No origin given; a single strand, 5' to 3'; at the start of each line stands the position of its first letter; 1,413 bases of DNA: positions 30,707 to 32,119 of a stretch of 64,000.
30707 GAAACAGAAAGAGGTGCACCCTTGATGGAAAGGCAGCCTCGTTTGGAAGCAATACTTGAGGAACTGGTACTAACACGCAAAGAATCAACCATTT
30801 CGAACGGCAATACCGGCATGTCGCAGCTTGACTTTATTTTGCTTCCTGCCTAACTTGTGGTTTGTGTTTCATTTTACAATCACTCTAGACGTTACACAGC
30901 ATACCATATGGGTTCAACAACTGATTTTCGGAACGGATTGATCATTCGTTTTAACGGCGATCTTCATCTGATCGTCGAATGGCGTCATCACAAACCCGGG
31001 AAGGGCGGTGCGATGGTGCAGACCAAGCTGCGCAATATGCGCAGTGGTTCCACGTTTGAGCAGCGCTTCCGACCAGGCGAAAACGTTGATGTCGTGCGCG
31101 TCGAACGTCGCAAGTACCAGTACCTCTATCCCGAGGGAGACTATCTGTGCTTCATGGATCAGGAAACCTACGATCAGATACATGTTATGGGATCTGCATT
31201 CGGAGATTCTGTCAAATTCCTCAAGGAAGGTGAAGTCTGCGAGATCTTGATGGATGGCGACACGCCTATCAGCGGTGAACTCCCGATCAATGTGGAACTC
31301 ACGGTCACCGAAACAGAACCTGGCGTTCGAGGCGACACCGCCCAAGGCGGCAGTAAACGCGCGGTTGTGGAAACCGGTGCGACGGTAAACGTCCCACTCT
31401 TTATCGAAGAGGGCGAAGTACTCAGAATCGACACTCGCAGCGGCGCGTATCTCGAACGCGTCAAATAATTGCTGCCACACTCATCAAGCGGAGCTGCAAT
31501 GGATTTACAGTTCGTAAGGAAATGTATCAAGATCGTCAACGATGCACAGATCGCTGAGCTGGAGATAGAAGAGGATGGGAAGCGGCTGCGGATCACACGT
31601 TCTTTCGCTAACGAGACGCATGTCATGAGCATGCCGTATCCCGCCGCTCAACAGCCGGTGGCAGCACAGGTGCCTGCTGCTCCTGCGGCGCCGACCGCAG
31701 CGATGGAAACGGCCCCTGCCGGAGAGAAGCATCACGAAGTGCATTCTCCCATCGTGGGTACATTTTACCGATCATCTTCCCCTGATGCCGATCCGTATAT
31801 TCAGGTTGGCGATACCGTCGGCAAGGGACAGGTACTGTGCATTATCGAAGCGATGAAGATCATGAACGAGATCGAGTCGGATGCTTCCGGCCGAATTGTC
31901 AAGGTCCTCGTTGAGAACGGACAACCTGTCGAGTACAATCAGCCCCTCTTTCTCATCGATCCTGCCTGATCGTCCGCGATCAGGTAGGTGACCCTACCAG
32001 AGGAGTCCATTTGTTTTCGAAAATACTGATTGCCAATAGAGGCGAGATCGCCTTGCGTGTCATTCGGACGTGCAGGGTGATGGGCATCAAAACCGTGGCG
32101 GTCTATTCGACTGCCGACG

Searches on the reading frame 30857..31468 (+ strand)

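Call 46: search_protein_families(library=pfam, proteins=[window:30857-31468:+], max_evalue=0.00001)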
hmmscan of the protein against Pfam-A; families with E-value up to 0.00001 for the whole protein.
window:30857-31468:+ (203 aa): 3 families
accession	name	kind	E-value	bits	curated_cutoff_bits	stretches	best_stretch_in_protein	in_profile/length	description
PF09285.17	Elong-fact-P_C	-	3.7e-26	91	25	1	146-201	1-56/56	Elongation factor P, C-terminal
PF08207.18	EFP_N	-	7e-24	84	23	1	20-77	1-58/58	Elongation factor P (EF-P) KOW-like domain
PF01132.26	EFP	-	1.2e-19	70.5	27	1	85-138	1-54/54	Elongation factor P (EF-P) OB domain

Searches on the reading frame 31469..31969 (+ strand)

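Call 46: search_protein_families(library=pfam, proteins=[window:31469-31969:+], max_evalue=0.00001)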
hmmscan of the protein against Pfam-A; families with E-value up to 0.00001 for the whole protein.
window:31469-31969:+ (166 aa): 2 families
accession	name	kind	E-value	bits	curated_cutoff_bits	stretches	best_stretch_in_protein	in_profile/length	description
PF00364.28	Biotin_lipoyl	-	1.6e-22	79.5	22.1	1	89-163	1-73/73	Biotin-requiring enzyme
PF13533.13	Biotin_lipoyl_2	-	9.9e-07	28.9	29.8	0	135-155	3-23/32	Biotin-lipoyl like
